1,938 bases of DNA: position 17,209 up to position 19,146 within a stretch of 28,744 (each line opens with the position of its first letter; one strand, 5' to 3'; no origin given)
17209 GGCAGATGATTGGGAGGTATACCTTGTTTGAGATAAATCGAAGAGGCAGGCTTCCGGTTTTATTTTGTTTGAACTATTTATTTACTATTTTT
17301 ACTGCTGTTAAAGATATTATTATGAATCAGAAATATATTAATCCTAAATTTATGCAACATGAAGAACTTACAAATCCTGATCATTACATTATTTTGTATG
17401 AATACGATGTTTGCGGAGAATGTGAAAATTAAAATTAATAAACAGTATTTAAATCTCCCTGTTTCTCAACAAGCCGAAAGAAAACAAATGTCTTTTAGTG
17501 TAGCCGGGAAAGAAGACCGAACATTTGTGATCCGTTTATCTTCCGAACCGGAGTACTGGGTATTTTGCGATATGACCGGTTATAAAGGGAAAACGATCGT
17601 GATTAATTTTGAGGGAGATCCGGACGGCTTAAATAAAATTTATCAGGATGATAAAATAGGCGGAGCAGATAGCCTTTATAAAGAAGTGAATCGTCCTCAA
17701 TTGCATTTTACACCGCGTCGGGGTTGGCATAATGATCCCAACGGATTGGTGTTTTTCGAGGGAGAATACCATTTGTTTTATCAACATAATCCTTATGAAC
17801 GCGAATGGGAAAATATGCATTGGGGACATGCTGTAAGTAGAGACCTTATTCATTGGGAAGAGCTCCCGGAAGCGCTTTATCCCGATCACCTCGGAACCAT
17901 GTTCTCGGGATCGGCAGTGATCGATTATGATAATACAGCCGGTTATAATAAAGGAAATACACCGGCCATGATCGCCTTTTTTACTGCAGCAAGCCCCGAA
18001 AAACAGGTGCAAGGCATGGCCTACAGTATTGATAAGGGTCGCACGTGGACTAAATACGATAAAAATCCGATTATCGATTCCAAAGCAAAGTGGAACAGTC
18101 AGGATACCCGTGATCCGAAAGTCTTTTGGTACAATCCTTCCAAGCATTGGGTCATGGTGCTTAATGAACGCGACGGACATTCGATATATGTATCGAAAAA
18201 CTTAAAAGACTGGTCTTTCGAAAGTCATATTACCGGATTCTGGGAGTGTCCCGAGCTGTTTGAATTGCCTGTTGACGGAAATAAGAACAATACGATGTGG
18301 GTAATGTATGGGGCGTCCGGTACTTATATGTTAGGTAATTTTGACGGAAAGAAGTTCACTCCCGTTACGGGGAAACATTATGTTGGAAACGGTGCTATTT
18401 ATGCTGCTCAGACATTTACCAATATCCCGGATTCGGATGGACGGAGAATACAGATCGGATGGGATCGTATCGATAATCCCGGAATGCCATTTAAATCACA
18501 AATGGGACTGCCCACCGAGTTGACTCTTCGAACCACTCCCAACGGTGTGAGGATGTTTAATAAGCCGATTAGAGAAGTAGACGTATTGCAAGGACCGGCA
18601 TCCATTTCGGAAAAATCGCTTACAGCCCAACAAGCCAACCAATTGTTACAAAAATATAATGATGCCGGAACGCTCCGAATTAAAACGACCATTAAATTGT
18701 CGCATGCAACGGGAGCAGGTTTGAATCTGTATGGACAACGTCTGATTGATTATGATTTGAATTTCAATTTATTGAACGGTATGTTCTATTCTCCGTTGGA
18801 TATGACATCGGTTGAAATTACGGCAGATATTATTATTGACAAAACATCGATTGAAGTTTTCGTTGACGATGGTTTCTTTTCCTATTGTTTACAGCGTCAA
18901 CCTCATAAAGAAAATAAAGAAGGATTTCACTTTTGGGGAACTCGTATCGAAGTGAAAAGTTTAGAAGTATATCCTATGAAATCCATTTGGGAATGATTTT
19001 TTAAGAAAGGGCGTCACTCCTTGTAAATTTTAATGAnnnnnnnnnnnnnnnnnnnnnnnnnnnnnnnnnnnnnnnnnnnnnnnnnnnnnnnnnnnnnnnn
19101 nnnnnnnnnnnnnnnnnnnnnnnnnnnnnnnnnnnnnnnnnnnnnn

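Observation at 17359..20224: GH32 paired with a DUF4185/GH183 lipoprotein: candidate D-arabinan or mixed-anomer fructoside module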

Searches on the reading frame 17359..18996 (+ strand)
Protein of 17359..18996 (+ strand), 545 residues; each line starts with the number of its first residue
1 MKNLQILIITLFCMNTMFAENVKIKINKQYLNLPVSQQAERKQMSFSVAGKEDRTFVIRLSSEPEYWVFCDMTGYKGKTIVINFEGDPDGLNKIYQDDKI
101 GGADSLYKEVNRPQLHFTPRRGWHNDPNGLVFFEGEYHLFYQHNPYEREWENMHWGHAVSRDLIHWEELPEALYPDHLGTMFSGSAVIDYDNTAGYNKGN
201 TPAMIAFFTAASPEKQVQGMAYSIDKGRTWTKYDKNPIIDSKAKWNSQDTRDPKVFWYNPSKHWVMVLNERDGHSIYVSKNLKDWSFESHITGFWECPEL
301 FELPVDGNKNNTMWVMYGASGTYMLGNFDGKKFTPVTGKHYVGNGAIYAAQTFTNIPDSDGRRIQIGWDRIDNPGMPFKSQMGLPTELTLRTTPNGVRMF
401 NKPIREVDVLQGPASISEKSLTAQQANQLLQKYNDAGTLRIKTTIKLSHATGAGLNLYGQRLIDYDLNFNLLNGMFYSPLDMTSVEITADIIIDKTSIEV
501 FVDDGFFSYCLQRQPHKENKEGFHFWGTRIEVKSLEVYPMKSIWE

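Call 3: search_protein_families(library=pfam, proteins=[window:17359-18996:+])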
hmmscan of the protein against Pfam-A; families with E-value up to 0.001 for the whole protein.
window:17359-18996:+ (545 aa): 3 families
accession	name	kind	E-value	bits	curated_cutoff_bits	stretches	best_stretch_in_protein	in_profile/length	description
PF00251.26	Glyco_hydro_32N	-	2.2e-72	244.6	22.1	1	116-396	1-300/307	Glycosyl hydrolases family 32 N-terminal domain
PF16352.10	DUF4980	-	3.7e-05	24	28.9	1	22-87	7-73/109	Domain of unknown function (DUF4980)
PF08244.19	Glyco_hydro_32C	-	0.00026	21.5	21.9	0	478-538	96-157/158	Glycosyl hydrolases family 32 C terminal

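Call 11: search_solved_structures(query=window:17359-18996:+, max_evalue=1e-10, show_alignments=1)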
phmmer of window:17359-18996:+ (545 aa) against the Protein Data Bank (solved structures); distinct sequences matched with E-value up to 1e-10: 35.
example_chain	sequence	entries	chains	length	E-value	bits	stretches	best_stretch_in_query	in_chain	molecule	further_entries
8i12_A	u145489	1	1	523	7.4e-69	235.8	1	105-402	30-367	Glycosyl hydrolase family 32 exo-inulinase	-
3kf3_A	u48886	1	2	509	5.8e-54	186.6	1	108-413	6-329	Invertase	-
3kf5_A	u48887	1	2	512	6.2e-54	186.5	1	108-413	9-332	Invertase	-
1y4w_A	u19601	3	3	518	1.3e-53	185.5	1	107-413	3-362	exo-inulinase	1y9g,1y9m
3u75_A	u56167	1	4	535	4.3e-53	183.7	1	108-413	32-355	Fructofuranosidase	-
3u14_A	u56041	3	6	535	1.1e-52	182.4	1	108-413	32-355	Fructofuranosidase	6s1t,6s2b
4eqv_A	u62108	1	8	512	8.4e-52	179.5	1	111-442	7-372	Invertase 2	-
3rwk_X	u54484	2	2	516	9e-52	179.4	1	111-416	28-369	Inulinase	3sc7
8beq_A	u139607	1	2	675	2.4e-49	171.4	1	110-414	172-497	Fructofuranosidase from Rhodotorula dairenensis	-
8bes_A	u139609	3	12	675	2.7e-48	167.9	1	110-414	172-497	Beta-fructofuranosidase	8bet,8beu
6j0t_A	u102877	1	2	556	9.3e-43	149.6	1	109-440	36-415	Inulinase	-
9tdu_A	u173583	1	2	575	7.3e-41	143.4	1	107-368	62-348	Invertase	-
9tdx_A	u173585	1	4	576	7.3e-41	143.4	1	107-368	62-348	Invertase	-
9tdv_A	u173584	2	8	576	8.1e-40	139.9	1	107-368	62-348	Invertase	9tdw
1uyp_A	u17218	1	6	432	7.7e-36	126.8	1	112-368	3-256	BETA-FRUCTOSIDASE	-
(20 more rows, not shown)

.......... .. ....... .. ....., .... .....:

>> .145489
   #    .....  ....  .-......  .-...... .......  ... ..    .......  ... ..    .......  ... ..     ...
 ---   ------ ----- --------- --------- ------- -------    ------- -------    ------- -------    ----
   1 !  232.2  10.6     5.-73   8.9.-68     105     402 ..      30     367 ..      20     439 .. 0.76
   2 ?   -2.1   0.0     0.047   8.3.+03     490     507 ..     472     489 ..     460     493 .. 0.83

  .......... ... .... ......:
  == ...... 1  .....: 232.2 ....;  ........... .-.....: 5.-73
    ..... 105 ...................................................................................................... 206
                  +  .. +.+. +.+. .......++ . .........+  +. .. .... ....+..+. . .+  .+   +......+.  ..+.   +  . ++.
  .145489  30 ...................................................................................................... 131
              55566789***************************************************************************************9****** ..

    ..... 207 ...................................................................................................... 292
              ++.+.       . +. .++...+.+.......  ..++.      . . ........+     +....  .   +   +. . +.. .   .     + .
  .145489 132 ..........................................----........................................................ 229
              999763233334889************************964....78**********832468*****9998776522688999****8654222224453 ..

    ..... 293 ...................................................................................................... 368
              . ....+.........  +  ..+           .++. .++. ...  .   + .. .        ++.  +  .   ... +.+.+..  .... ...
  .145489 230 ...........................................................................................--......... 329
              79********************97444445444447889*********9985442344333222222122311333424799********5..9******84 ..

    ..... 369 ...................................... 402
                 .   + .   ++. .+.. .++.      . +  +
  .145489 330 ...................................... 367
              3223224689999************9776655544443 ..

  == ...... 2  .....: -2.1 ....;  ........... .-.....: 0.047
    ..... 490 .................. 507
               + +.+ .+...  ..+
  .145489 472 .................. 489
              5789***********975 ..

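Call 21: find_homologous_proteins(query=window:17359-18996:+, max_evalue=1e-30)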
Query window:17359-18996:+ (545 aa): 7999 proteins with E <= 1e-30 among 8000 candidates; the best 120 are listed.
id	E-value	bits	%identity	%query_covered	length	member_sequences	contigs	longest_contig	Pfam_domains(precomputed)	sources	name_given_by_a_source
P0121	0.0e+0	1300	100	100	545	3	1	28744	PF00251.27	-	-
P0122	1.2e-293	993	73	100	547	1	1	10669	PF00251.27,PF16352.11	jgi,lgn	jgi:fructan beta-fructosidase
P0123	1.4e-284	963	73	100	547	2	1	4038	PF00251.27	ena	-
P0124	7.9e-283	957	73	100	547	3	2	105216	PF00251.27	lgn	-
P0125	4.8e-282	955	73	100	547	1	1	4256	PF00251.27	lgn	-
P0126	5.2e-282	954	73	100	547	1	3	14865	PF08244.20,PF00251.27,PF16352.11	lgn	-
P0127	1.8e-281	953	73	100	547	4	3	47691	PF08244.20,PF00251.27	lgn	-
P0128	1.9e-281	953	73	100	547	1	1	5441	PF00251.27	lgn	-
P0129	3.6e-281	952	73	100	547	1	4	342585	PF00251.27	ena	-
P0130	1.4e-280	950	72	100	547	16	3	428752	PF00251.27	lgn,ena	-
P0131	2.7e-280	949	72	100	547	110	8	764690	PF00251.27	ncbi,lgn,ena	-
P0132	4.9e-280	948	72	100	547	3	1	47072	PF00251.27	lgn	-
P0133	7.2e-277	937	70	100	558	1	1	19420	PF00251.27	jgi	jgi:fructan beta-fructosidase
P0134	8.1e-276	934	70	100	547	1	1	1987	PF00251.27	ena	-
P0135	3.0e-274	929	70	100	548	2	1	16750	PF00251.27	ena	-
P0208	3.1e-263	892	67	100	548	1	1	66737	PF00251.27,PF16352.11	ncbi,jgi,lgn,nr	ncbi:MAG: DUF4980 domain-containing protein [Tannerella sp.]|jgi:fructan beta-fructosidase|nr:DUF498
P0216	1.3e-262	890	68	99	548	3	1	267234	PF08244.20,PF00251.27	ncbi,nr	ncbi:2,6-beta-D-fructofuranosidase [Dysgonomonas sp. 25]|nr:2,6-beta-D-fructofuranosidase [Dysgonomo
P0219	3.1e-262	889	68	100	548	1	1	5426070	PF00251.27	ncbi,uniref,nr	ncbi:glycoside hydrolase family 32 protein [Pedobacter endophyticus]|uniref:Glycoside hydrolase fami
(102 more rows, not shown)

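Call 23: find_encoding_contigs(protein=P0131, flank=10000, max_places=3)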
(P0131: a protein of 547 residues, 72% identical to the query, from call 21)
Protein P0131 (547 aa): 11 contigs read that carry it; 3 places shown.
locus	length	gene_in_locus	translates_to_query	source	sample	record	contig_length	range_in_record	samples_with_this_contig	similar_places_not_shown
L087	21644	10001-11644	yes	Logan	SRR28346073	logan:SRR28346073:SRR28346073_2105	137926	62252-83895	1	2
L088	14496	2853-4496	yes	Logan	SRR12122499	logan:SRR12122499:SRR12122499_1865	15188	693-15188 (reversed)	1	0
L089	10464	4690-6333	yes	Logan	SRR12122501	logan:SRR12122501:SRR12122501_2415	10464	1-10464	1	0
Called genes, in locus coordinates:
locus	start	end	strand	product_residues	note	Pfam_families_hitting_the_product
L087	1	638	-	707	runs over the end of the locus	PF00009:GTP_EFTU, PF03144:GTP_EFTU_D2, PF22042:EF-G_D2, PF14492:EFG_III, PF16658:RF3_C (weak), PF03764:EFG_IV, PF00679:EFG_C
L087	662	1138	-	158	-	PF00177:Ribosomal_S7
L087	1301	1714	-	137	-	PF00164:Ribosom_S12_S23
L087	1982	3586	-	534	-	-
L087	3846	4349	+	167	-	-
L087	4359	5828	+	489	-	PF01943:Polysacc_synt, PF13440:Polysacc_synt_3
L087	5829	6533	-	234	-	PF01814:Hemerythrin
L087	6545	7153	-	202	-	PF00196:GerE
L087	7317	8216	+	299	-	PF09924:LPG_synthase_C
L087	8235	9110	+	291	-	PF00583:Acetyltransf_1 (weak), PF13527:Acetyltransf_9, PF13508:Acetyltransf_7 (weak)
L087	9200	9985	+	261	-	PF19293:CdaA_N, PF02457:DAC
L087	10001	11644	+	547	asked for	PF00251:Glyco_hydro_32N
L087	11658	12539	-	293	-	PF13354:Beta-lactamase2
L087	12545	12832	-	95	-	PF13591:MerR_2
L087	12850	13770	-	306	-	PF00226:DnaJ, PF01556:DnaJ_C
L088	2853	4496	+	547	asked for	PF00251:Glyco_hydro_32N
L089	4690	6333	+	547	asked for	PF00251:Glyco_hydro_32N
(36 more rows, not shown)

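Call 24: find_encoding_contigs(protein=P0216, flank=10000, max_places=2)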
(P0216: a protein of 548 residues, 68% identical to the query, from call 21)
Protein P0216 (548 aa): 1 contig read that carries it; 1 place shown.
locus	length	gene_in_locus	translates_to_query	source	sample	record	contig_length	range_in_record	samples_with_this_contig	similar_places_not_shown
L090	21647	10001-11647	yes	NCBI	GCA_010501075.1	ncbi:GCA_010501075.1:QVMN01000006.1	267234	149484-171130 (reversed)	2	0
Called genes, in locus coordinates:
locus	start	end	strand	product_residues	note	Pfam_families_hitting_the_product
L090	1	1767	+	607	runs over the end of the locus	PF01541:GIY-YIG, PF27096:UvrC_M, PF22920:UvrC_RNaseH, PF08459:UvrC_RNaseH_dom, PF14520:HHH_5 (weak)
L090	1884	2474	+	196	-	PF03729:DUF308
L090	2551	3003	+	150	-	PF02580:Tyr_Deacylase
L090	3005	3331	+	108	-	PF01503:PRA-PH (weak), PF03819:MazG, PF12643:MazG-like (weak)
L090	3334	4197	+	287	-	PF01791:DeoC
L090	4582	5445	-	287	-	PF00520:Ion_trans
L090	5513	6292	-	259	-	PF04055:Radical_SAM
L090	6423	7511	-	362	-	PF02606:LpxK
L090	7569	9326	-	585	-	PF01343:Peptidase_S49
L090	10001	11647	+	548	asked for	PF00251:Glyco_hydro_32N, PF08244:Glyco_hydro_32C (faint)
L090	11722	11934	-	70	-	-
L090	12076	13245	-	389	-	PF13505:OMP_b-brl (faint), PF00691:OmpA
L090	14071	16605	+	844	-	PF26696:PTL_trimer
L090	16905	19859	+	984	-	PF26696:PTL_trimer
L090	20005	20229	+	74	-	-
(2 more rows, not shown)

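Call 34: search_protein_families(library=ncbifam, proteins=[window:17359-18996:+], max_evalue=0.001)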
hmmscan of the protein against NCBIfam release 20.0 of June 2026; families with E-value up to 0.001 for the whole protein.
window:17359-18996:+ (545 aa): 2 families
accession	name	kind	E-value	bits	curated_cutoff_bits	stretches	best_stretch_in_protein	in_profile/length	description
NF041092.1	beta-fruc_BfrA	equivalog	8e-45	153.4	900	1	112-544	3-432/433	beta-fructosidase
TIGR01322.1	scrB_fam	subfamily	2.6e-43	148.4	356.4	1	107-505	9-436/447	sucrose-6-phosphate hydrolase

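Call 39: find_encoding_contigs(protein=P0219, flank=10000, max_places=1)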
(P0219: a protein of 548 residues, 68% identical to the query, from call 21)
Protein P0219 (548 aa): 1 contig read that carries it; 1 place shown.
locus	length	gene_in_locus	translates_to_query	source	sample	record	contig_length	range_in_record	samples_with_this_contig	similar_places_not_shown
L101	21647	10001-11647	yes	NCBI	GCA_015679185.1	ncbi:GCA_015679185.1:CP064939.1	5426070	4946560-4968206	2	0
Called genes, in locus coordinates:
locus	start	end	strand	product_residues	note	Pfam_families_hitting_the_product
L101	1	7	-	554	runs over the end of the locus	PF02838:Glyco_hydro_20b, PF00728:Glyco_hydro_20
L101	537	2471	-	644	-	PF17092:PCB_OB (faint), PF21710:Spt6_S1 (faint), PF00575:S1 (weak), PF13509:S1_2 (faint), PF00575:S1, PF23459:S1_RRP5 (weak), PF00575:S1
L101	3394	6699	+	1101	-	PF13620:CarboxypepD_reg, PF13715:CarbopepD_reg_2, PF07715:Plug, PF00593:TonB_dep_Rec_b-barrel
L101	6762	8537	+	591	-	PF12771:SusD-like_2, PF07980:SusD_RagB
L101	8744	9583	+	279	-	PF03372:Exo_endo_phos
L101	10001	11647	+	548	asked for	PF00251:Glyco_hydro_32N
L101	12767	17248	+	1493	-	-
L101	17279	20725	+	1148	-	PF26696:PTL_trimer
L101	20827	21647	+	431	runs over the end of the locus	PF13585:CHU_C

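Call 40: find_encoding_contigs(protein=P0208, flank=10000, max_places=1)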
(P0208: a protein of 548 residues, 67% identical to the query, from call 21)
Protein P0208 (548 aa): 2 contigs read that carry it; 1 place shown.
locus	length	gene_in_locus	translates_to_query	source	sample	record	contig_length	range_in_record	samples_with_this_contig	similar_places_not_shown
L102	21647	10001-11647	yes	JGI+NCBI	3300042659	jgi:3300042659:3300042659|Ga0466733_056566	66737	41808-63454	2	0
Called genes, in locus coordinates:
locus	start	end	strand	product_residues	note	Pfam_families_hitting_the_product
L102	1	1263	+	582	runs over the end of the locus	PF02878:PGM_PMM_I, PF02879:PGM_PMM_II, PF02880:PGM_PMM_III, PF00408:PGM_PMM_IV (weak)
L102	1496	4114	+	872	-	PF13407:Peripla_BP_4, PF00512:HisKA, PF02518:HATPase_c, PF00072:Response_reg, PF12833:HTH_18, PF00165:HTH_AraC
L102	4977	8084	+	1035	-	PF13620:CarboxypepD_reg (weak), PF13715:CarbopepD_reg_2, PF07715:Plug, PF00593:TonB_dep_Rec_b-barrel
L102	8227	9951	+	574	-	PF14322:SusD-like_3 (faint), PF07980:SusD_RagB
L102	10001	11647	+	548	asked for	PF16352:DUF4980, PF00251:Glyco_hydro_32N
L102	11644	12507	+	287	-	PF00294:PfkB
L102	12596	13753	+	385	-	PF07690:MFS_1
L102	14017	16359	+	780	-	PF12704:MacB_PCD, PF02687:FtsX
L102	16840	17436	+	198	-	PF04011:LemA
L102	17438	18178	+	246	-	PF04536:TPM_phosphatase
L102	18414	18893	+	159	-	PF04972:BON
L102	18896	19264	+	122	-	PF01476:LysM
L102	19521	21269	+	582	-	PF00664:ABC_membrane, PF00005:ABC_tran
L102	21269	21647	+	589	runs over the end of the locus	PF00664:ABC_membrane, PF00005:ABC_tran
